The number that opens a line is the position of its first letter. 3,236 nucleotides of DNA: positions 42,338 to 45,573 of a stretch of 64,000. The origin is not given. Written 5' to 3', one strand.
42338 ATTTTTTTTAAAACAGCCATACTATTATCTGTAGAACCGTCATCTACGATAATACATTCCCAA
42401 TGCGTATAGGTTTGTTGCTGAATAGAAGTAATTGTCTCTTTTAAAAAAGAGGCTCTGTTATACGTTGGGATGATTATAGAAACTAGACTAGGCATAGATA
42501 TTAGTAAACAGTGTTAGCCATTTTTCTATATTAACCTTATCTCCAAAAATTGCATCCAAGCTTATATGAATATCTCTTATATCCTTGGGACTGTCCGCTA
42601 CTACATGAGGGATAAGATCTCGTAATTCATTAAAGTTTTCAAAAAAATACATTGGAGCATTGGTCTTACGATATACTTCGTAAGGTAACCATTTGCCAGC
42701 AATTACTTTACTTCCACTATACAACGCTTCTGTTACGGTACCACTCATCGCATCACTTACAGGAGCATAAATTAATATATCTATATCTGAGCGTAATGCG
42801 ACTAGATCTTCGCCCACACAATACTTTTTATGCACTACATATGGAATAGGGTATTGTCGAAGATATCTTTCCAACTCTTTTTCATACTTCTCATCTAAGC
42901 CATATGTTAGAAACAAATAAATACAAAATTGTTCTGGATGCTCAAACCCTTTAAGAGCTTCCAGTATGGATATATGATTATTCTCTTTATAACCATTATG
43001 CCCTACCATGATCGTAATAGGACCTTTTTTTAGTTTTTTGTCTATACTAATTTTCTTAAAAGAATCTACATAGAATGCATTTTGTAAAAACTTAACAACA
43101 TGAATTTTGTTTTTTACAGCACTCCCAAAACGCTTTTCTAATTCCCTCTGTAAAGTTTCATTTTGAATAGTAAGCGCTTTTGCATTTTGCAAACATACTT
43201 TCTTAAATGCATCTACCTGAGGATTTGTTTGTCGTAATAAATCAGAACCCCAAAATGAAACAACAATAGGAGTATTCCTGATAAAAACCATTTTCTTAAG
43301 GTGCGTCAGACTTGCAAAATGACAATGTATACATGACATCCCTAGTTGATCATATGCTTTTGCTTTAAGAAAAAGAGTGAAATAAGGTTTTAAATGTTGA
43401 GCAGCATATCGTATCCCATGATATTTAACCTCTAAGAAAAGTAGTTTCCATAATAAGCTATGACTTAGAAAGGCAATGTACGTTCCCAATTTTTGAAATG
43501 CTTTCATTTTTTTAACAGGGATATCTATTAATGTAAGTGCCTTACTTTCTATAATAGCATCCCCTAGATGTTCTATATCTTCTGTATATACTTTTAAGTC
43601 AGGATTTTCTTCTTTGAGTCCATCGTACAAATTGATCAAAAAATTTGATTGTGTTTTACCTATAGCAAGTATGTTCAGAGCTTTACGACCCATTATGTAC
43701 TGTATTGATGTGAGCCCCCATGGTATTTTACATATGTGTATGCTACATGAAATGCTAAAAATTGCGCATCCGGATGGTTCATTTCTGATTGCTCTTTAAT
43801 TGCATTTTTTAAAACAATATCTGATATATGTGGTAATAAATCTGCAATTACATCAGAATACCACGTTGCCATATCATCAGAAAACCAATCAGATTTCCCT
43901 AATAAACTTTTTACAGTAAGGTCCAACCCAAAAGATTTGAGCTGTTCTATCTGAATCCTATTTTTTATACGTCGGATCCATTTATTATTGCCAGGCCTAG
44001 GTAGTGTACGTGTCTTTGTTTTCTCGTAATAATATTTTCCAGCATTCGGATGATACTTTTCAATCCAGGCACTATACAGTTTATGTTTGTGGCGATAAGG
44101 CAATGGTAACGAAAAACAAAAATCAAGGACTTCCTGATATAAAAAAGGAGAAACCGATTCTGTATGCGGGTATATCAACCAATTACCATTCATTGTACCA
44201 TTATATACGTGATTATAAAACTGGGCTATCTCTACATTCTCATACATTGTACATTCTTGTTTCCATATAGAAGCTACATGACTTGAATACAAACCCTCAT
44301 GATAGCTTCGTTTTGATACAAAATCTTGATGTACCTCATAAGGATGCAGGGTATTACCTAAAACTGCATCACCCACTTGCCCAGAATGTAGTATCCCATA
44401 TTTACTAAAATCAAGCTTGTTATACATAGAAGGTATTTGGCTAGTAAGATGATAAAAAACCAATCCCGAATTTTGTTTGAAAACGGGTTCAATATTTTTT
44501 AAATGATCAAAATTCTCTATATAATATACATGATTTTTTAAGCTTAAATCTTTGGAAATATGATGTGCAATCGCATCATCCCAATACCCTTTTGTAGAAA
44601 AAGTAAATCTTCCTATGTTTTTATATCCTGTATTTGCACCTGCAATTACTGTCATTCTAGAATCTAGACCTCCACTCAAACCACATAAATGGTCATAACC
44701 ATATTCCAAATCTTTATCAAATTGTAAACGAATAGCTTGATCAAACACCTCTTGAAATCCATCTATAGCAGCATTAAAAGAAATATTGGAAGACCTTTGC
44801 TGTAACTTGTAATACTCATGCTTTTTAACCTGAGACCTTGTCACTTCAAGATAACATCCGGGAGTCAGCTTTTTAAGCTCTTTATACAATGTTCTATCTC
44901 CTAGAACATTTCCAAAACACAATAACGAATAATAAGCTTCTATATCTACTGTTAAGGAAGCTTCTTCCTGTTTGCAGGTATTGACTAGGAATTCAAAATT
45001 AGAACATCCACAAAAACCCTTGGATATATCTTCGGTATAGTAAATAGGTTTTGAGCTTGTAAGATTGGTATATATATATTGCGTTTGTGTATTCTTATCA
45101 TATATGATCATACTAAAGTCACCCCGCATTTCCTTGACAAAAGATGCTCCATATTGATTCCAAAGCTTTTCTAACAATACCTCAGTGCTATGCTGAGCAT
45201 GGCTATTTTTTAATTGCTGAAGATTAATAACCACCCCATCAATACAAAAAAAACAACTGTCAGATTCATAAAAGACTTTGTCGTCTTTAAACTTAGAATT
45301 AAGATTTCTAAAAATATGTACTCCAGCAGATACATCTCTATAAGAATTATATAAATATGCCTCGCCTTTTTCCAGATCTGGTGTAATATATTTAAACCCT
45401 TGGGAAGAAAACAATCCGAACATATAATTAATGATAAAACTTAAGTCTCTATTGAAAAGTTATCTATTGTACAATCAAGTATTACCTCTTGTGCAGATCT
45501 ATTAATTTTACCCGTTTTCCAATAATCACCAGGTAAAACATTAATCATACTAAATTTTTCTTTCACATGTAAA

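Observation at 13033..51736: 38.7-kb single-strand glycan locus with mixed export logic: Wza/Wzc, Wzm/Wzt, a Wzy_C-family protein, and no Wzx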

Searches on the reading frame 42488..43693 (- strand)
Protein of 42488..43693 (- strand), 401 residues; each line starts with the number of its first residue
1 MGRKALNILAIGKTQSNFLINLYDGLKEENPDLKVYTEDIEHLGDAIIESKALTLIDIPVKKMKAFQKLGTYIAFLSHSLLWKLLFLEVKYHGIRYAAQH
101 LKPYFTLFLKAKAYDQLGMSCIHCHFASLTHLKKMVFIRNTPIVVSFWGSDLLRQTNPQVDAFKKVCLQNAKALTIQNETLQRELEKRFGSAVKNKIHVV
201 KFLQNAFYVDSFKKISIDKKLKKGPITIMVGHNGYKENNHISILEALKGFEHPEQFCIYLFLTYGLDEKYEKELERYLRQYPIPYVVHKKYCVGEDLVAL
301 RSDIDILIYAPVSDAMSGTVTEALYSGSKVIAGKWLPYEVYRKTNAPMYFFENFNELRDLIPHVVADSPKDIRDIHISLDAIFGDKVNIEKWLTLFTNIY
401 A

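Call 3: search_protein_families(library=pfam, proteins=[window:42488-43693:-], max_evalue=0.001)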
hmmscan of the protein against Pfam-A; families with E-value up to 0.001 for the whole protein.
window:42488-43693:- (401 aa): 1 family
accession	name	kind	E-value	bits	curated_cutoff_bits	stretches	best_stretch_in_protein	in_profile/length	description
PF13477.12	Glyco_trans_4_2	-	0.00012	22.6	23.4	0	104-178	60-139/139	Glycosyl transferase 4-like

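Call 11: search_protein_families(library=ncbifam, proteins=[window:42488-43693:-], max_evalue=0.001)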
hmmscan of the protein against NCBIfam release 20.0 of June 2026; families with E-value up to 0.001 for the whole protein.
window:42488-43693:- (401 aa): 2 families
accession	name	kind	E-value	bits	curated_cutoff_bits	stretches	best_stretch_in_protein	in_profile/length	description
NF002756.0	PRK02797.1-5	equivalog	1.4e-10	40.8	457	1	147-331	104-290/351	TDP-N-acetylfucosamine:lipid II N-acetylfucosaminyltransferase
NF038229.1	Glyco4_Geo_Pelo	equivalog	1.1e-05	24.7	400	1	138-332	77-266/338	GPMC system family 4 glycosyltransferase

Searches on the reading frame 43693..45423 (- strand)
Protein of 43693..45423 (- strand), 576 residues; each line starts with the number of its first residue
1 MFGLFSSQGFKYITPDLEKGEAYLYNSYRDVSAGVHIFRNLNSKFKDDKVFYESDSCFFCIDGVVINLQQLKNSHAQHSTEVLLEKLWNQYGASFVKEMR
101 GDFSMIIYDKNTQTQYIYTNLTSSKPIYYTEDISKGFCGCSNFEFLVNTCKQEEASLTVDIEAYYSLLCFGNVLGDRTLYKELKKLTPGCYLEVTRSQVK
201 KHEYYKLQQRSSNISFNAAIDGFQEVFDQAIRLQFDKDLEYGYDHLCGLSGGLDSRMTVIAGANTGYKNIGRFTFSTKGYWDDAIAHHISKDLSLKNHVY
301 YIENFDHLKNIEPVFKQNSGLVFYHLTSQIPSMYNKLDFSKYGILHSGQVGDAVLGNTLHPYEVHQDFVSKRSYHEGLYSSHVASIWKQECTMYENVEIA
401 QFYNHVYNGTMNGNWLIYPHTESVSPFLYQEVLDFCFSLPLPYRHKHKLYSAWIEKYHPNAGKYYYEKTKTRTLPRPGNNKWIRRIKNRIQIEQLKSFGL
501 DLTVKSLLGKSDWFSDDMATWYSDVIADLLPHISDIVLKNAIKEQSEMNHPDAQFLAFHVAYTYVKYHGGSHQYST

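Call 3: search_protein_families(library=pfam, proteins=[window:43693-45423:-], max_evalue=0.001)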
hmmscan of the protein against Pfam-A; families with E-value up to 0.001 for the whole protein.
window:43693-45423:- (576 aa): 4 families
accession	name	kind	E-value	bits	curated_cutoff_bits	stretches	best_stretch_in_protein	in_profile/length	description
PF13537.11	GATase_7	-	2.9e-09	37.4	25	1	55-144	22-119/123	Glutamine amidotransferase domain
PF00733.27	Asn_synthase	-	9.3e-09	35.8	21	1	223-395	2-174/354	Asparagine synthase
PF13522.11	GATase_6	-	5.5e-06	26.9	27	1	58-132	40-121/130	Glutamine amidotransferase domain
PF12481.13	DUF3700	-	0.00039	20.4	27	1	48-155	68-185/228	Aluminium induced protein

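Call 11: search_protein_families(library=ncbifam, proteins=[window:43693-45423:-], max_evalue=0.001)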
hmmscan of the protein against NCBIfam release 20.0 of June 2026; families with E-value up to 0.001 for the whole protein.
window:43693-45423:- (576 aa): 6 families
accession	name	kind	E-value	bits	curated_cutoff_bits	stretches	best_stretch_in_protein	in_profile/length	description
TIGR01536.1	asn_synth_AEB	equivalog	1.1e-23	84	267.1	1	78-382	100-391/517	asparagine synthase (glutamine-hydrolyzing)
TIGR03108.1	eps_aminotran_1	hypoth_equivalog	1.1e-19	70.6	816.9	1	65-308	85-328/628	XrtA/PEP-CTERM system amidotransferase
TIGR03104.1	trio_amidotrans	equivalog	3.7e-14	51.9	570.1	1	75-275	96-293/589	N-acetylglutaminylglutamine amidotransferase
NF033535.1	lass_lactam_cya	exception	3.9e-14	52.1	525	1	71-261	90-276/668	lasso peptide isopeptide bond-forming cyclase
NF006949.0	PRK09431.1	equivalog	2.1e-13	49.6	499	1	49-152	62-171/554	asparagine synthase B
NF033561.1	macrolact_Ik_Al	subfamily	3.3e-06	26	300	1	99-265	79-235/561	albusnodin/ikarugamycin family macrolactam cyclase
